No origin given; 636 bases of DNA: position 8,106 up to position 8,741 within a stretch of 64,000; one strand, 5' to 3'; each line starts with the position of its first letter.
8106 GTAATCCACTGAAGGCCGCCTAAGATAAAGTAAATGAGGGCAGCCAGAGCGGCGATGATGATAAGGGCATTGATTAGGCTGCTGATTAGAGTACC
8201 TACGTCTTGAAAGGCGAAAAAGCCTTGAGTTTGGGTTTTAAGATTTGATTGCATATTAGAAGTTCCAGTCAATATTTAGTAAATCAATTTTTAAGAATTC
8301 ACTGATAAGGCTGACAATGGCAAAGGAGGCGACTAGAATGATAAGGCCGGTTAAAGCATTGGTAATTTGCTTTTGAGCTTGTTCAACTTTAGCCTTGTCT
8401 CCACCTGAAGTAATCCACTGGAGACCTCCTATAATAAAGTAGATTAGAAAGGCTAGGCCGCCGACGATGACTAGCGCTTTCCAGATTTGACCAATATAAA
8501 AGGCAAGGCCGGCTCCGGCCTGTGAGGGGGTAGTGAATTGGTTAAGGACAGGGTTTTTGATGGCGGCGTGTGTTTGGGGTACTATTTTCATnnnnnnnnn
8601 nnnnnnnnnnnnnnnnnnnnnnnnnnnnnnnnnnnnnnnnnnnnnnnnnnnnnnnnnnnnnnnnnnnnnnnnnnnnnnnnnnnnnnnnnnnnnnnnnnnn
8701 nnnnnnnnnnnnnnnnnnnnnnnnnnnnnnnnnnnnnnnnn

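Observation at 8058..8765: Near-identical ~65-nt DNA core shared by three pilin paralogs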

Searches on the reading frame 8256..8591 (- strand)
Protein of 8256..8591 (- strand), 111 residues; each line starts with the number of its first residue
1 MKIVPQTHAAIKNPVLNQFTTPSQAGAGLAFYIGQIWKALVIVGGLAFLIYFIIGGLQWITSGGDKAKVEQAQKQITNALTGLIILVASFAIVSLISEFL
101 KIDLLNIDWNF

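Call 4: search_protein_families(library=pfam, proteins=[window:8256-8591:-], max_evalue=0.01)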
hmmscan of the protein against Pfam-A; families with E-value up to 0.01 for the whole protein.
window:8256-8591:- (111 aa): 1 family
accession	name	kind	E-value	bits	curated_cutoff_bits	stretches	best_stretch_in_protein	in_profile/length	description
PF18895.5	T4SS_pilin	-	3.4e-08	33.9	26.6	1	33-96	9-71/71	Type IV secretion system pilin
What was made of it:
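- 8256..8591 (-): p4 pilin paralog (111 aa), the probable donor type. PF18895 scores 33.9 bits (call 4).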

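Call 11: find_related_loci(query=window:8256-8591:-, collection=genome_contigs, flank=6000)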
Query window:8256-8591:- (111 aa) in genome_contigs; peptide patterns used: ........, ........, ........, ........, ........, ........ (x = any residue, [..] = any of these).
408 stretches matched a pattern; 8 encode a relative of the query (tblastn E <= 1e-3); 8 distinct loci.
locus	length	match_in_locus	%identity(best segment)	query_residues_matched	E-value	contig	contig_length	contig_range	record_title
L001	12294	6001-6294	51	4-106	3e-29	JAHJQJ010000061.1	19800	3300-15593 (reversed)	MAG: Patescibacteria group bacterium isolate OS_PC_MetaG.mb.105 OS_PC_MetaG.mb.105_k141_548148, whole genome shotgun seq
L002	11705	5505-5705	58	40-106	9e-23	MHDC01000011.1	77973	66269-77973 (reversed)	MAG: Microgenomates group bacterium RBG_16_45_19 RBG_16_scaffold_175, whole genome shotgun sequence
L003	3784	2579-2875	38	8-109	1e-18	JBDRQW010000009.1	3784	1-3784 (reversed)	MAG: Candidatus Beckwithbacteria bacterium isolate MEGAHIT-group-2.65 k141_721245, whole genome shotgun sequence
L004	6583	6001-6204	44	40-107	2e-15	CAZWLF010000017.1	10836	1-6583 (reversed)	MAG TPA_asm: uncultured Gammaproteobacteria bacterium isolate binchicken_co387_691 genome assembly, contig: NODE_8043_le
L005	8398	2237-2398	50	29-82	1e-11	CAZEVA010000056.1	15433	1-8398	MAG TPA_asm: uncultured Gammaproteobacteria bacterium isolate SRP067234_co1_307 genome assembly, contig: k99_782207, who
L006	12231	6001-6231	39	1-82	2e-11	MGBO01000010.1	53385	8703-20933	MAG: Candidatus Roizmanbacteria bacterium RIFOXYC1_FULL_41_16 rifoxyc1_full_scaffold_316, whole genome shotgun sequence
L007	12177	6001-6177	41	34-92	4e-11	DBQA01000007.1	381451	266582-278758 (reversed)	MAG TPA_asm: Patescibacteria group bacterium UBA1406 UBA1406_contig_1842, whole genome shotgun sequence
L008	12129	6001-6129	51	55-97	7e-10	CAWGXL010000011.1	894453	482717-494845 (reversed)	MAG: uncultured bacterium isolate MFD09206.bin.2.20 genome assembly, contig: contig_9876, whole genome shotgun sequence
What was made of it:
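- Tried and rejected: The organism is therefore placed only by similarity to Microgenomates-group and Patescibacteria MAGs (call 11).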

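Call 15: find_related_loci(query=window:8256-8591:-, collection=metagenome_contigs, flank=5000)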
Query window:8256-8591:- (111 aa) in metagenome_contigs; peptide patterns used: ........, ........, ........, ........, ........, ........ (x = any residue, [..] = any of these).
600 stretches matched a pattern (row limit reached: there are more); 16 encode a relative of the query (tblastn E <= 1e-3); 16 distinct loci.
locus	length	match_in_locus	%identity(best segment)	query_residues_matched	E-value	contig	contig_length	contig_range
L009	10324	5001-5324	61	4-111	5e-44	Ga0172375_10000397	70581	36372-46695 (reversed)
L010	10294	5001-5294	51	4-106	3e-29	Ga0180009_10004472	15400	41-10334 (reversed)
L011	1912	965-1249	55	11-105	1e-27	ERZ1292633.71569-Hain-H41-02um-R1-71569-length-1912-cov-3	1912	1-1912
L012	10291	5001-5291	43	9-105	8e-24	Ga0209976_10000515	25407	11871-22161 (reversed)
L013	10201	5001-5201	58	40-106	1e-22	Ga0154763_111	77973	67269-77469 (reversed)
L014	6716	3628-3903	47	22-109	4e-22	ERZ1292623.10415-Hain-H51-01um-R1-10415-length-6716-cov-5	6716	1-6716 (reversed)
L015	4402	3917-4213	38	8-109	7e-19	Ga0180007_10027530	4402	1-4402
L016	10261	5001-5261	40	13-100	8e-18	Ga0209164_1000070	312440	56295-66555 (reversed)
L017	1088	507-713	56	34-103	3e-17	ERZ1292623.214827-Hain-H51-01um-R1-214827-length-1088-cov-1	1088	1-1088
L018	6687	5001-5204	44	40-107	2e-15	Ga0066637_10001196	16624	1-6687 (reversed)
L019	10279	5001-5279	36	2-98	5e-14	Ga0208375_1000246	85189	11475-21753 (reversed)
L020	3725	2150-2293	52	49-96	1e-13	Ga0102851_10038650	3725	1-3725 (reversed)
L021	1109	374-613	36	27-106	2e-13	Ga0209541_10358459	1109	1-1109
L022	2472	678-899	41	14-87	1e-12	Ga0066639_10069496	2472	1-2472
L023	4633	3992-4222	39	1-82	2e-11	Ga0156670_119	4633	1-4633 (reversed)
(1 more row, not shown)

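Call 20: find_homologous_proteins(query=window:8256-8591:-, max_evalue=1e-10)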
Query window:8256-8591:- (111 aa): 51 proteins with E <= 1e-10 among 104 candidates.
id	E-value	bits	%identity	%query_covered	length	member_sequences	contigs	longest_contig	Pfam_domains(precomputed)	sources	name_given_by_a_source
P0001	3.7e-64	231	100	100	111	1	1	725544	PF18895.6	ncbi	-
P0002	6.0e-49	183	84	93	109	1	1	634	PF18895.6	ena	-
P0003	2.7e-45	171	75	100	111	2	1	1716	PF18895.6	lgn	-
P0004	2.7e-40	155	64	100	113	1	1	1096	PF18895.6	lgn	-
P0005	1.3e-37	146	65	97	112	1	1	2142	-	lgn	-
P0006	1.1e-36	143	60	100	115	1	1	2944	-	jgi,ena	-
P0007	5.2e-33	131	60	93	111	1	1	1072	PF19297.5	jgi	jgi:hypothetical protein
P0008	3.5e-29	119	56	87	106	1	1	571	PF18895.6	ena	-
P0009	2.0e-28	117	60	93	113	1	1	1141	PF18895.6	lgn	-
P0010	9.0e-27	111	55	86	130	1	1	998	PF18895.6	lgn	-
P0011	1.4e-26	111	55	93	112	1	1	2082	PF18895.6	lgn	-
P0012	1.7e-26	110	52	95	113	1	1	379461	PF18895.6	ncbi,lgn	-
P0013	3.0e-26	110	58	86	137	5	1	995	PF18895.6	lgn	-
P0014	4.0e-26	109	60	86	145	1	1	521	PF18895.6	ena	-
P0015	6.1e-26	109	57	87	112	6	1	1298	PF18895.6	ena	-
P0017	1.5e-25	107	62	77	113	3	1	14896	PF18895.6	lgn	-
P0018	2.3e-25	107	52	88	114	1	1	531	PF18895.6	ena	-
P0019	3.0e-25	106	54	87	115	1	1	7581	PF18895.6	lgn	-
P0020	4.0e-25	106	50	95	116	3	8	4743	PF18895.6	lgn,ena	-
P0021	9.3e-25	105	51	95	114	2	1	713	PF18895.6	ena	-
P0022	2.2e-24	104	55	95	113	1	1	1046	PF18895.6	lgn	-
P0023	9.5e-24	102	57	94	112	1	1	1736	PF18895.6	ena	-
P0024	2.0e-23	101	58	76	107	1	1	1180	PF18895.6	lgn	-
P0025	2.8e-23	100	52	81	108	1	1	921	PF18895.6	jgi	-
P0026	6.7e-23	99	47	95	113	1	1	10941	PF18895.6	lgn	-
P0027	5.6e-22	96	50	95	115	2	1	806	PF18895.6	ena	-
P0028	6.3e-22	96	79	48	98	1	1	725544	PF18895.6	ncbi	-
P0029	1.3e-21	95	51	90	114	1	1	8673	PF18895.6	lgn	-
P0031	1.9e-20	91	75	48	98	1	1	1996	PF18895.6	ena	-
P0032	2.0e-20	91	49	86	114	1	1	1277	PF18895.6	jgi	jgi:hypothetical protein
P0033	2.4e-20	91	74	48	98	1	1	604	PF18895.6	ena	-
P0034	9.2e-20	89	59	77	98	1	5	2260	PF18895.6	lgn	-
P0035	4.9e-19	86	47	92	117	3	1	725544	PF18895.6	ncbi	-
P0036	9.6e-18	82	51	76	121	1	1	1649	PF18895.6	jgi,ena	-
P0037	2.8e-16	77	45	82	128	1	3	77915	PF18895.6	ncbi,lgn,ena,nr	ncbi:MAG: hypothetical protein M1150_03780 [Patescibacteria group bacterium]|nr:hypothetical protein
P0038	3.1e-15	74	46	85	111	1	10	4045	PF18895.6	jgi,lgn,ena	-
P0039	1.3e-14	72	47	78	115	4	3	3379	PF18895.6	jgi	-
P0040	1.6e-14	72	43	95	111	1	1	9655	PF18895.6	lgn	-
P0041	1.9e-14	72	44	91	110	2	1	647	PF18895.6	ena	-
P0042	2.6e-14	71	41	90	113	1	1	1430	PF18895.6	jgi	-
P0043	8.5e-14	69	39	95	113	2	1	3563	PF18895.6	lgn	-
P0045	1.8e-13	68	38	95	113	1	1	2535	PF18895.6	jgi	jgi:hypothetical protein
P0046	1.9e-13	68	45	84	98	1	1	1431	PF18895.6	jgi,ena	-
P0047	8.6e-13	66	60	45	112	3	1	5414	PF18895.6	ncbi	-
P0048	6.7e-12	63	43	86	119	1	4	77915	PF18895.6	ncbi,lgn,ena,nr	ncbi:MAG: pilin [Patescibacteria group bacterium]|nr:pilin [Patescibacteria group bacterium]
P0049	1.6e-11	62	56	49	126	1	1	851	PF18895.6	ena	-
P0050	3.8e-11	61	51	53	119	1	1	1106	PF18895.6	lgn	-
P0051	6.0e-11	60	41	91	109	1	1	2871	PF18895.6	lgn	-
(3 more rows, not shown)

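Call 22: find_encoding_contigs(protein=P0003, flank=3000, max_places=3)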
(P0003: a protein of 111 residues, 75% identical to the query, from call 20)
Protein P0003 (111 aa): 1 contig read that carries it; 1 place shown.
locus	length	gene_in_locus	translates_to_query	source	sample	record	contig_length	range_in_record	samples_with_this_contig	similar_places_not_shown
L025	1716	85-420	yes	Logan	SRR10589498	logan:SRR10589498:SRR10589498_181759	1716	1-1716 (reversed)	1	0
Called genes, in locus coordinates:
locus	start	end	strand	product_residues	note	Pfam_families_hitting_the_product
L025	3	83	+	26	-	?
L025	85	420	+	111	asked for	PF18895:T4SS_pilin (weak)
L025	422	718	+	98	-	PF18895:T4SS_pilin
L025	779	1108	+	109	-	PF18895:T4SS_pilin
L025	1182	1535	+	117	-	PF18895:T4SS_pilin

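Call 23: find_encoding_contigs(protein=P0031, flank=3000, max_places=3)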
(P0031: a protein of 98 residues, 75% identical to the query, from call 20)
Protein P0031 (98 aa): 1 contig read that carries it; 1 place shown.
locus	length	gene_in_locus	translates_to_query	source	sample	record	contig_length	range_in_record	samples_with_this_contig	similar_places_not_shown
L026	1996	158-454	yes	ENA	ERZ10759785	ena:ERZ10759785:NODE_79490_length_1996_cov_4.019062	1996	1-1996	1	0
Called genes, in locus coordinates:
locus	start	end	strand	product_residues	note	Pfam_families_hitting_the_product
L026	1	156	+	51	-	?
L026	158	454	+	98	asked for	PF18895:T4SS_pilin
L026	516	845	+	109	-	PF18895:T4SS_pilin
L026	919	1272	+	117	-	PF18895:T4SS_pilin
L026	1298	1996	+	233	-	?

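Call 24: find_encoding_contigs(protein=P0002, flank=3000, max_places=3)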
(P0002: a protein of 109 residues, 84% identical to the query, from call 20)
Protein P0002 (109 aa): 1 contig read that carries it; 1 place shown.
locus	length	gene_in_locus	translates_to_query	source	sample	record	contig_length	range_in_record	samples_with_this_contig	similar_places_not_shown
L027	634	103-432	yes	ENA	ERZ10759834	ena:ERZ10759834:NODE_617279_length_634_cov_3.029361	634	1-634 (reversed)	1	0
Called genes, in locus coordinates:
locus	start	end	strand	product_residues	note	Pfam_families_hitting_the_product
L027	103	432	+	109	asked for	PF18895:T4SS_pilin (weak)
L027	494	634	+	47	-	?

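Call 26: find_encoding_contigs(protein=P0001, flank=500, max_places=2)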
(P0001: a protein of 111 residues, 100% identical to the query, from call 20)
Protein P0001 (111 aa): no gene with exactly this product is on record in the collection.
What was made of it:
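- Tried and rejected: Source record: the exact-sequence look-up of the window's own p4 (P0001), meant to identify the source record, found nothing on record (call 26).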

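Call 27: find_encoding_contigs(protein=P0005, flank=3000, max_places=2)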
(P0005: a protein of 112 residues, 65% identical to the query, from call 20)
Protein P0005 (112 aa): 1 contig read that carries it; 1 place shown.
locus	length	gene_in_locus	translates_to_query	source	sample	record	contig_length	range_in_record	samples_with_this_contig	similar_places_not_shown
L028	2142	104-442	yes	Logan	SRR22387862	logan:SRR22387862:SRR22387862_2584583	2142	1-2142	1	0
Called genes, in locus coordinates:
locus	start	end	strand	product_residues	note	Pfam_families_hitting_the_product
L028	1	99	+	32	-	?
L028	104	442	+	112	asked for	-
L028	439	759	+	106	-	PF18895:T4SS_pilin (weak)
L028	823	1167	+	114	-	PF18895:T4SS_pilin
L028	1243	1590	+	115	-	PF18895:T4SS_pilin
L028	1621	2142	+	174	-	?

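Call 28: find_encoding_contigs(protein=P0006, flank=3000, max_places=2)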
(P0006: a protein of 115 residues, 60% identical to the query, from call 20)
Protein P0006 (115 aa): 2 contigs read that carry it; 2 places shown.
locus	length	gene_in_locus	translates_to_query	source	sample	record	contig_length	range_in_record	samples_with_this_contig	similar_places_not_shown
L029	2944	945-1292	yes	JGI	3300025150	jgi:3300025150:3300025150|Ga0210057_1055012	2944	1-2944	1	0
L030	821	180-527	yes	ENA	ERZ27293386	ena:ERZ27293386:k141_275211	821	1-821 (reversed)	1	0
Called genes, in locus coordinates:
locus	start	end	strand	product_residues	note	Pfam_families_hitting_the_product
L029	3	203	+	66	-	?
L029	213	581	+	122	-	PF18895:T4SS_pilin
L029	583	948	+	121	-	PF18895:T4SS_pilin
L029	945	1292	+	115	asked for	-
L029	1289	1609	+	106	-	PF18895:T4SS_pilin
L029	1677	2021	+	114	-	PF18895:T4SS_pilin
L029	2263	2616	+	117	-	PF18895:T4SS_pilin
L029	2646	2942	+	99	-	?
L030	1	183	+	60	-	?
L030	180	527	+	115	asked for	-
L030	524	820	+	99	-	?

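Call 29: find_encoding_contigs(protein=P0004, flank=3000, max_places=2)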
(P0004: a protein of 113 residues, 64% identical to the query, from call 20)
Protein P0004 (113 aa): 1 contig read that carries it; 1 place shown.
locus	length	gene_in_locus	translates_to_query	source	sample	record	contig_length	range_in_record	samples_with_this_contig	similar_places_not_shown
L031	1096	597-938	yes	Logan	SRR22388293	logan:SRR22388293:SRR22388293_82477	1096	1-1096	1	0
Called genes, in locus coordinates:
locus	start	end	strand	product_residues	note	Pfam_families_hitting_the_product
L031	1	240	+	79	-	?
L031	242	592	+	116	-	PF18895:T4SS_pilin (faint)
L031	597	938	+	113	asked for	PF18895:T4SS_pilin (weak)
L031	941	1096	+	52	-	?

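Call 45: predict_structure(alignment_id=A1)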
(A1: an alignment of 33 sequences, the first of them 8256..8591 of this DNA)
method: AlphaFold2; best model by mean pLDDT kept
length: 111 residues; sequences in the alignment: 33
mean_pLDDT: 79.6   pTM: 0.59
mean pLDDT of the five models: 79.6, 77.8, 77.8, 77.2, 76.4
residues with pLDDT >= 90: 54; 70-90: 20; 50-70: 33; < 50: 4
segments of 3 or more residues with pLDDT < 50: none
pLDDT, mean of each block of 10 residues (from residue 1): 53 54 62 84 95 96 95 96 95 86 62 48
secondary structure, 60 per line:
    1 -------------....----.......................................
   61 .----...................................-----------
elements in order: H14-17 H22-61 H66-100
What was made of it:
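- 8343..8423 (-): 81-nt homogenised core in p4. It encodes residues 57-83, which form the hairpin tip in the AlphaFold2 model (call 45).
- On Pfam PF18895 T4SS_pilin (VirB2-like pilin of Patescibacteria): AlphaFold2 model of p4: helices 22-61 and 66-100, pLDDT about 95 over residues 40-90 (call 45).
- Position in the protein: the AlphaFold2 model has helix 22-61, loop 62-65 and helix 66-100, with pLDDT about 95 over residues 40-90 (call 45).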

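Call 47: search_solved_structures(query=A1, max_evalue=1)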
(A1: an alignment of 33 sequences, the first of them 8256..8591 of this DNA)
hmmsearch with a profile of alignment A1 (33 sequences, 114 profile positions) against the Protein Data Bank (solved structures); distinct sequences matched with E-value up to 1: 2.
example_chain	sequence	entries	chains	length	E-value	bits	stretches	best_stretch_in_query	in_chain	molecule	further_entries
9hmf_O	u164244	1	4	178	0.16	15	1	40-75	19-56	Flagellar protein FliL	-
7zm5_A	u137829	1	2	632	0.4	13.8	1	16-71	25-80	Attachment glycoprotein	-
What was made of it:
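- On Pfam PF18895 T4SS_pilin (VirB2-like pilin of Patescibacteria): The PDB sequence search finds nothing relevant (call 47).
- Tried and rejected: The profile search of PDB sequences found nothing relevant (call 47).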

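Call 48: fold_search(model_id=the predicted structure, library=pdb)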
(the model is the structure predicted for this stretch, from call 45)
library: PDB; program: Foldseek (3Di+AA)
matches with E <= 10: 95; with E <= 0.001: 0
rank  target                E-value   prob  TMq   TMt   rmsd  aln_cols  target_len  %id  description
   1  4h63_V                1.2e+00  0.60  0.46  0.44   7.3        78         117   19  Structure of the Schizosaccharomyces pombe Mediator head module (released 2012-10-31)
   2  5n9j_Z                1.6e+00  0.44  0.48  0.46   8.5        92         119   16  Core Mediator of transcriptional regulation (released 2017-05-17)
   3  8dfu_0                1.7e+00  0.84  0.52  0.66   4.1        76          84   13  Cryo-EM structure of conjugation pili from Aeropyrum pernix (released 2023-03-22)
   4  4gwp_A                2.1e+00  0.11  0.28  0.27   9.3        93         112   16  Structure of the Mediator Head Module from S. cerevisiae (released 2012-10-31)
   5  1skv_A                2.7e+00  0.25  0.29  0.49   5.2        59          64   17  Crystal Structure of D-63 from Sulfolobus Spindle Virus 1 (released 2004-07-13)
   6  1skv_B                2.9e+00  0.21  0.28  0.45   5.1        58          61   17  Crystal Structure of D-63 from Sulfolobus Spindle Virus 1 (released 2004-07-13)
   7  9rxe_MODEL_1_A        3.2e+00  0.35  0.39  0.41   3.1        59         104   17  Solution structure of the HR1c domain of human PKN1 (released 2025-12-31)
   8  5u0p_V                3.4e+00  0.30  0.46  0.44   7.3        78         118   19  Cryo-EM structure of the transcriptional Mediator (released 2017-03-08)
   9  8v8u_B                3.4e+00  0.16  0.33  0.14   8.2        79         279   16  PI3Ka H1047R co-crystal structure with inhibitor in cryptic pocket near H1047R (compound 12). (released 2024-03-20)
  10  7uio_Ak               3.4e+00  0.08  0.28  0.28  11.2        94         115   16  Mediator-PIC Early (Composite Model) (released 2023-03-01)
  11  8zar_C                3.6e+00  0.47  0.49  0.17   2.3        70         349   11  EmrAB-TolC MFS-type tripartite multidrug efflux pump FA (released 2025-04-30)
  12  8i9p_Lh               3.9e+00  0.16  0.37  0.34   5.3        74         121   20  Cryo-EM structure of a Chaetomium thermophilum pre-60S ribosomal subunit - State Mak16 (released 2023-05-17)
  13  7yrq_B                3.9e+00  0.11  0.32  0.07   9.8        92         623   12  Cryo-EM structure of human Peroxisomal ABC Transporter ABCD1 (released 2023-03-22)
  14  7x07_B                4.1e+00  0.12  0.36  0.09   7.9       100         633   12  Cryo-EM structure of human ABCD1 in the presence of C26:0 (released 2023-03-22)
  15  7ui9_j                4.4e+00  0.63  0.54  0.41   1.5        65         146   12  Core Mediator-PICearly (Copy A) (released 2023-02-15)
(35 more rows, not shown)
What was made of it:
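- On Pfam PF18895 T4SS_pilin (VirB2-like pilin of Patescibacteria): The Aeropyrum pernix conjugation pilus 8dfu ranks third (E 1.7, prob 0.84) (call 48).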

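Call 55: list_cluster_members(proteins=[P0035, P0028, P0001, P0002, P0031, P0033, P0003])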
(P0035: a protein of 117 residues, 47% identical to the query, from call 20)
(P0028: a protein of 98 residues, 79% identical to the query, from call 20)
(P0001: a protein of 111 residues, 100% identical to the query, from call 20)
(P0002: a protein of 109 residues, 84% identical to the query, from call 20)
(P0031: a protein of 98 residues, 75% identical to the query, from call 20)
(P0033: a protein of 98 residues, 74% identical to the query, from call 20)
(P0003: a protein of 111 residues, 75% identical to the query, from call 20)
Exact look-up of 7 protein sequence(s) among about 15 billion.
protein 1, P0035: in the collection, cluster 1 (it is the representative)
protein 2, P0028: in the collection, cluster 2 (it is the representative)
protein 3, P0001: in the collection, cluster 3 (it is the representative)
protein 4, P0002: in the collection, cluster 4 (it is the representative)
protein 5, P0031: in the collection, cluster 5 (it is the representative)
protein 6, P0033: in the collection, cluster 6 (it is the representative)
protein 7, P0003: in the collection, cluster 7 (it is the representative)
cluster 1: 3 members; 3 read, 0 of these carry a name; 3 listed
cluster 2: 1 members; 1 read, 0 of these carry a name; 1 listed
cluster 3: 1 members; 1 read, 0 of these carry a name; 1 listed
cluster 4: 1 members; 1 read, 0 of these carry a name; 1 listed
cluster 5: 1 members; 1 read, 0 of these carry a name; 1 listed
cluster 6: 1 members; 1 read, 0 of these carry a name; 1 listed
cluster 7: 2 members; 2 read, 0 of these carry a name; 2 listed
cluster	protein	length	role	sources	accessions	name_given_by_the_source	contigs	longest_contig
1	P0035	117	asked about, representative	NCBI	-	-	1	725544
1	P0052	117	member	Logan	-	-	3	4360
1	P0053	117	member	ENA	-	-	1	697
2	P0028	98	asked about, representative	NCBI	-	-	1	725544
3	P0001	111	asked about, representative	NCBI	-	-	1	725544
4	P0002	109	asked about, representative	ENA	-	-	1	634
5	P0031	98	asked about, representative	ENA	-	-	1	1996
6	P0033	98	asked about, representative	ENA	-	-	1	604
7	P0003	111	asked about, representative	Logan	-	-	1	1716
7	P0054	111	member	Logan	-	-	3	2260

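Call 56: find_encoding_contigs(protein=P0052, flank=4000, max_places=4)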
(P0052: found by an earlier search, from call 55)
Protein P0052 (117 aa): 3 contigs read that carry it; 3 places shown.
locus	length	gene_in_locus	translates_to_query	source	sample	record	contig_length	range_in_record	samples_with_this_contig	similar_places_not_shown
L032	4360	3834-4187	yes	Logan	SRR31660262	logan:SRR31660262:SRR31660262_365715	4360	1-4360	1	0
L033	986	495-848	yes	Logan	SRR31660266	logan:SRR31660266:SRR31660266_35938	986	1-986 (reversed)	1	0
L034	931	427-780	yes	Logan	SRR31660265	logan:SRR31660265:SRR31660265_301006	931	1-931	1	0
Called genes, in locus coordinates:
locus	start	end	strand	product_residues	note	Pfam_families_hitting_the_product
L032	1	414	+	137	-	?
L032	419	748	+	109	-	PF18895:T4SS_pilin (faint)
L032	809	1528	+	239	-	PF01255:Prenyltransf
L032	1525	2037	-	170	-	PF00293:NUDIX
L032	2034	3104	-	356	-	PF00348:polyprenyl_synt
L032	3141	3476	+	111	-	-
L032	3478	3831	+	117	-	PF18895:T4SS_pilin (weak)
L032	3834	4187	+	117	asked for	PF18895:T4SS_pilin (weak)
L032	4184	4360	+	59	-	?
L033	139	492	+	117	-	PF18895:T4SS_pilin (weak)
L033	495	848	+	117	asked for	PF18895:T4SS_pilin (weak)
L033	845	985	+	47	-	?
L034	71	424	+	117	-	PF18895:T4SS_pilin (weak)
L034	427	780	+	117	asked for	PF18895:T4SS_pilin (weak)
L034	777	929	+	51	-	?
